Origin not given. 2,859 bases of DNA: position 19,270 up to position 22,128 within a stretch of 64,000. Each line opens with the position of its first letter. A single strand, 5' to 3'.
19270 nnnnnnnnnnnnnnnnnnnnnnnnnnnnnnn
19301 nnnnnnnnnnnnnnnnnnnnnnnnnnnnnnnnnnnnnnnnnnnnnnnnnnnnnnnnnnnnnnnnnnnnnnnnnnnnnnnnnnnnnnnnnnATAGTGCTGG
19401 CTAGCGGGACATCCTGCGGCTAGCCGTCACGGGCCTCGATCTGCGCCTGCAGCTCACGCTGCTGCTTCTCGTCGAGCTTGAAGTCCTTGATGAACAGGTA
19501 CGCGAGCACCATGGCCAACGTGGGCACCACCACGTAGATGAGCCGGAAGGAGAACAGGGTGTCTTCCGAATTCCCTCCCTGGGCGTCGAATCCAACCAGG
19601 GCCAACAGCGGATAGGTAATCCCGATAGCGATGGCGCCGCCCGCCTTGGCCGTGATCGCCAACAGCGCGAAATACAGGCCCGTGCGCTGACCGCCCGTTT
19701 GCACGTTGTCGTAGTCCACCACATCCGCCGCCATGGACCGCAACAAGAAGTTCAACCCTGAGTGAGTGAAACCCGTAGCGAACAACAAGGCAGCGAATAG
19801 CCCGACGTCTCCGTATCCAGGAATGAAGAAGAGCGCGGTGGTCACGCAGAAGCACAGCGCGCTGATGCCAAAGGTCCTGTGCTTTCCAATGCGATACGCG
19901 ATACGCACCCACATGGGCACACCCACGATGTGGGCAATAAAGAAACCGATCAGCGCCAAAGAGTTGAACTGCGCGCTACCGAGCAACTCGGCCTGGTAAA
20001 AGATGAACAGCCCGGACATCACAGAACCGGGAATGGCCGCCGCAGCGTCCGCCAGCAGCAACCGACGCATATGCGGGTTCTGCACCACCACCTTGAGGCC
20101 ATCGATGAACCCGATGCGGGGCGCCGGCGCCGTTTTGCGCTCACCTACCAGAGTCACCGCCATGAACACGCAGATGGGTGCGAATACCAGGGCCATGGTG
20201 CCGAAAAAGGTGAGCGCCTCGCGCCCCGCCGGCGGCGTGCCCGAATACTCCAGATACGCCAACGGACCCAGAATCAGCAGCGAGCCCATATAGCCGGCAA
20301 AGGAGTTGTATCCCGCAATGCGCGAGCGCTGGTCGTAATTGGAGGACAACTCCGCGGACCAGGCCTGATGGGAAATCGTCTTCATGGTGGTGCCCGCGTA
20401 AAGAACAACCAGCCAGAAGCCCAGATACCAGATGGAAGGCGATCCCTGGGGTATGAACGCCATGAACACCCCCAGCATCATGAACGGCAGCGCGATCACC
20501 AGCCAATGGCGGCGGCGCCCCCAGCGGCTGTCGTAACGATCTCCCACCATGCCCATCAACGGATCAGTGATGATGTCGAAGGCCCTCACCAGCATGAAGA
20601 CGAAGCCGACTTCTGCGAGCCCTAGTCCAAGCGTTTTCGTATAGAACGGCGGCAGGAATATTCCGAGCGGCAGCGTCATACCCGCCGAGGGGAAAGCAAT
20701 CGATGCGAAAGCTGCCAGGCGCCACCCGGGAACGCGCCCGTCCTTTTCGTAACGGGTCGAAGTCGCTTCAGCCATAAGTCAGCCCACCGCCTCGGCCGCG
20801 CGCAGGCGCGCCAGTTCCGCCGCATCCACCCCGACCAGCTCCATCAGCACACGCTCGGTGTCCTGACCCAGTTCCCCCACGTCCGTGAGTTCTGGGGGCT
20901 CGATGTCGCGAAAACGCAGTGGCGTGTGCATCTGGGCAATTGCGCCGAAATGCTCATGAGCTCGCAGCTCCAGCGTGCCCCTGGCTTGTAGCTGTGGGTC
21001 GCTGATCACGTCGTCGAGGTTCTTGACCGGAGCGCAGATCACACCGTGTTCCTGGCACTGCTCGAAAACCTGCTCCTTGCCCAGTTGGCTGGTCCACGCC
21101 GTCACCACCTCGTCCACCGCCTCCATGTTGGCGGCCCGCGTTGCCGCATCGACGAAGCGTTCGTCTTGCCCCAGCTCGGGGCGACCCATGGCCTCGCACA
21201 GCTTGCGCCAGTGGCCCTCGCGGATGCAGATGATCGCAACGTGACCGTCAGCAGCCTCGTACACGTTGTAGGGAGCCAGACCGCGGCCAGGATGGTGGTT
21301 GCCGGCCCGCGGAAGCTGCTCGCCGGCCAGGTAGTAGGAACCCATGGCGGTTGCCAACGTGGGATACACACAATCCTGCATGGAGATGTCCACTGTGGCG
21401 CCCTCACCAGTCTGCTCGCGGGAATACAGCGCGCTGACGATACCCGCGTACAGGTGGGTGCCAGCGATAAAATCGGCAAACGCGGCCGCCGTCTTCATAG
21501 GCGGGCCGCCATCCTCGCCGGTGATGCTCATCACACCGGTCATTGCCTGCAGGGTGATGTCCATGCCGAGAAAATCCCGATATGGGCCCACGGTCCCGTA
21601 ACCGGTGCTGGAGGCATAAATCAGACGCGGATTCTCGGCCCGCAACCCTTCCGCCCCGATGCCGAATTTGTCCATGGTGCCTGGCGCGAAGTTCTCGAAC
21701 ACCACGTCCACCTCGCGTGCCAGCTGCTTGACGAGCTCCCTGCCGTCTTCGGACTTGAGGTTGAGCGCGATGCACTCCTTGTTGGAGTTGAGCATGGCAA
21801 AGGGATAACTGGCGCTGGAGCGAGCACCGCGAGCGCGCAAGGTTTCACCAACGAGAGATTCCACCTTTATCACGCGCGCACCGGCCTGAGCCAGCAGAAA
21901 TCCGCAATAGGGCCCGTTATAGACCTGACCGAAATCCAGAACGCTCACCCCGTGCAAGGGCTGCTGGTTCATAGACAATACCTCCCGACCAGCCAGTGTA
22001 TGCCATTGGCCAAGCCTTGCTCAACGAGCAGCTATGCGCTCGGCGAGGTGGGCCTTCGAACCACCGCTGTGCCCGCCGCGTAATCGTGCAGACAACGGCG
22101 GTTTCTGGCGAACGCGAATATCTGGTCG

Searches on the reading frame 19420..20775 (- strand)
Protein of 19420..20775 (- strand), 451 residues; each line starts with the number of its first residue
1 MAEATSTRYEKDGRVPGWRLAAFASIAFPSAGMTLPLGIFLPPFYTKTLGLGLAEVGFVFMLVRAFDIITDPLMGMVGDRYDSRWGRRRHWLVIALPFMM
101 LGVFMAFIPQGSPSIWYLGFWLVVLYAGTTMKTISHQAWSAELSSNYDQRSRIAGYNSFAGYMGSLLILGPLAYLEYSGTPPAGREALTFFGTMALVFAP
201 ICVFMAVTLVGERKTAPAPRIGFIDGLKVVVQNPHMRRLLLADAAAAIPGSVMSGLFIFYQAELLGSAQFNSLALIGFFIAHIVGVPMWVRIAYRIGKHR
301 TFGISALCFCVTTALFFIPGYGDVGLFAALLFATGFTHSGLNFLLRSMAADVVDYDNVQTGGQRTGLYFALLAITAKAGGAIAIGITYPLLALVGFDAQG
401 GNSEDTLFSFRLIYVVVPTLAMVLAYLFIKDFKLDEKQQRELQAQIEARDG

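Call 47: search_protein_families(library=pfam, proteins=[window:19420-20775:-], max_evalue=0.00001)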
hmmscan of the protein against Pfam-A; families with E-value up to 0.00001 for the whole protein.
window:19420-20775:- (451 aa): 2 families
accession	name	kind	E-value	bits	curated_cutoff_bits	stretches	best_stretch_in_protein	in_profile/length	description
PF13347.12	MFS_2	-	4.3e-77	259.9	27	1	23-436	2-427/427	MFS/sugar transport protein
PF07690.21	MFS_1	-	4.6e-20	72.3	33.4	2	30-259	8-227/347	Major Facilitator Superfamily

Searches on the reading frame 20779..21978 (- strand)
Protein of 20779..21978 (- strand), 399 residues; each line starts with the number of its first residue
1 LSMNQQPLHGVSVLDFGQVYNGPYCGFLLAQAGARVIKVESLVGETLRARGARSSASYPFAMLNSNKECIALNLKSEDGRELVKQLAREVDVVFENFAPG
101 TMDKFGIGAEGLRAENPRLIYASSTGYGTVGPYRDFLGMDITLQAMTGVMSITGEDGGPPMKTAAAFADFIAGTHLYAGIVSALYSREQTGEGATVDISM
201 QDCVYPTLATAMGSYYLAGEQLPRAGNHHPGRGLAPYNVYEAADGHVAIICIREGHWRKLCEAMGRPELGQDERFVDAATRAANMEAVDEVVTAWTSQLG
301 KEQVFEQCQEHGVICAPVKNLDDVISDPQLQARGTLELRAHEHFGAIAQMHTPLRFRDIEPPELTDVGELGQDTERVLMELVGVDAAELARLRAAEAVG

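Call 47: search_protein_families(library=pfam, proteins=[window:20779-21978:-], max_evalue=0.00001)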
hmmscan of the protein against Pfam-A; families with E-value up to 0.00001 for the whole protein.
window:20779-21978:- (399 aa): 1 family
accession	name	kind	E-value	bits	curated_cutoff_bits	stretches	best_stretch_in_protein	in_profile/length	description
PF02515.22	CoA_transf_3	-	1.1e-114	383.9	23.3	1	8-374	1-366/366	CoA-transferase family III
